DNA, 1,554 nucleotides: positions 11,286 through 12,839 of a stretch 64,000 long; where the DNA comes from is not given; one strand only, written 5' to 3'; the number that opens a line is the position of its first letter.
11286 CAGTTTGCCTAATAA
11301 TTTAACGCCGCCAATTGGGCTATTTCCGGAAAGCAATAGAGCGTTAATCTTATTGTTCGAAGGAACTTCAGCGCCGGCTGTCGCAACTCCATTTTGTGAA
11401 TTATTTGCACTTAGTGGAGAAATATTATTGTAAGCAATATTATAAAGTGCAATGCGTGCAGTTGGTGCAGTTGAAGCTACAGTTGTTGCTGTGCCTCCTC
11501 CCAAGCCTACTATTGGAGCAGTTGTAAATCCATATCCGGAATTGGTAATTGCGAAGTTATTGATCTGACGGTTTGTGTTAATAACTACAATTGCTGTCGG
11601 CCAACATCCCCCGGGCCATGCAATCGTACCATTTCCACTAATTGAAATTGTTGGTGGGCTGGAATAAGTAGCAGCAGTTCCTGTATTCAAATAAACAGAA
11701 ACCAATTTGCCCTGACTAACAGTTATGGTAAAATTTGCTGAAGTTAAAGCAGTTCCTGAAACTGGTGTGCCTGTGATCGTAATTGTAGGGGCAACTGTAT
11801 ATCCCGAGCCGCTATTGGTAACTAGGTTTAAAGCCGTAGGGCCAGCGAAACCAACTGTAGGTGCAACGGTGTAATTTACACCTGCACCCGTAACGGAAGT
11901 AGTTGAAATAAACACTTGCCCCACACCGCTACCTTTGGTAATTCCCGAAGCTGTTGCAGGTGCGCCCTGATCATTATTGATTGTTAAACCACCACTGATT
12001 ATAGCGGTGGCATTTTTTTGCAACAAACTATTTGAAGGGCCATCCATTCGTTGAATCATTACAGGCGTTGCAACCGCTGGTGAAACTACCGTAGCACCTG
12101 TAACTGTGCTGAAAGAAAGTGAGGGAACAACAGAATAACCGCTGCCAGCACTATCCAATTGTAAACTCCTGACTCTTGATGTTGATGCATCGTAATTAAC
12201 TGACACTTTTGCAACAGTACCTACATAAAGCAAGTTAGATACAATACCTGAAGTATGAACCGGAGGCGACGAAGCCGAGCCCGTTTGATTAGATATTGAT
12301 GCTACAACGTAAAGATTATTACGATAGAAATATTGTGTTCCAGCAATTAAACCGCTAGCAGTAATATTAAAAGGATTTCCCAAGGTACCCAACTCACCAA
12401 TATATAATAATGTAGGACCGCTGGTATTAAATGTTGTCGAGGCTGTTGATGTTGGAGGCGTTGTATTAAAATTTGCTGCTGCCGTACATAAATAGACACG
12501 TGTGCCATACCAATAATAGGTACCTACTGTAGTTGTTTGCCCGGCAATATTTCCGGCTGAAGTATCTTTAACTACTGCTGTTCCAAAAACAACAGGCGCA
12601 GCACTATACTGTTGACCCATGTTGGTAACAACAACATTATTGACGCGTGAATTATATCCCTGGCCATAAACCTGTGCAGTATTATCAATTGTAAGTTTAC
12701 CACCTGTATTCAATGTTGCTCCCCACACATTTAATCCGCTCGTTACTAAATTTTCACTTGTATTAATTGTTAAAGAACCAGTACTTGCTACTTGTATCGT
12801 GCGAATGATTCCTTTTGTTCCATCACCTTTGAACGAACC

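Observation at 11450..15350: Two ~400-aa cassettes resembling T4-like myophage virion/tail repeats embedded in a bacterial secreted protein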

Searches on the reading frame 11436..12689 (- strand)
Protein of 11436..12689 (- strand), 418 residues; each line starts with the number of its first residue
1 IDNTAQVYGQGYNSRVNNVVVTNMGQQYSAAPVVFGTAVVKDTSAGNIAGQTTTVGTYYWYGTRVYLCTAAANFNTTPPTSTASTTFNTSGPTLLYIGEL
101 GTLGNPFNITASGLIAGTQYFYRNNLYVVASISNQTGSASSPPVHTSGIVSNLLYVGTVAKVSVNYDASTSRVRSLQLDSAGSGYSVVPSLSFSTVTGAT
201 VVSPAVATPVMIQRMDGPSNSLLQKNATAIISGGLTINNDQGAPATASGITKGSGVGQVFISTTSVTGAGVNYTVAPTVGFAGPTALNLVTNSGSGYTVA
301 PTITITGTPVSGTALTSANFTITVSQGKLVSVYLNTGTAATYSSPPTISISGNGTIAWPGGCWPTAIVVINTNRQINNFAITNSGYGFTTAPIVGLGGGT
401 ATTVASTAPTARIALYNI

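Call 8: search_protein_families(library=phrogs, proteins=[window:11436-12689:-], max_evalue=1)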
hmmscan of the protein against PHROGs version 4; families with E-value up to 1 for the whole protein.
window:11436-12689:- (418 aa): 3 families
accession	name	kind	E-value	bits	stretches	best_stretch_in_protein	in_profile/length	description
phrog_701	-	head and packaging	0.00025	17.8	2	235-405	1146-1309/6136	virion structural protein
phrog_460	-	connector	0.0004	20.2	0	289-405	235-300/385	head closure Hc2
phrog_19630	-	head and packaging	0.004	15.9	1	307-412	1100-1198/1266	virion structural protein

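Call 9: search_protein_families(library=ncbifam, proteins=[window:11436-12689:-], max_evalue=1)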
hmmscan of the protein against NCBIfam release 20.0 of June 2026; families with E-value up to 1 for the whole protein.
window:11436-12689:- (418 aa): 0 families

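Call 10: search_protein_families(library=pfam, proteins=[window:11436-12689:-], max_evalue=10)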
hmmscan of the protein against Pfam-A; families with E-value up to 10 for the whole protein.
window:11436-12689:- (418 aa): 0 families
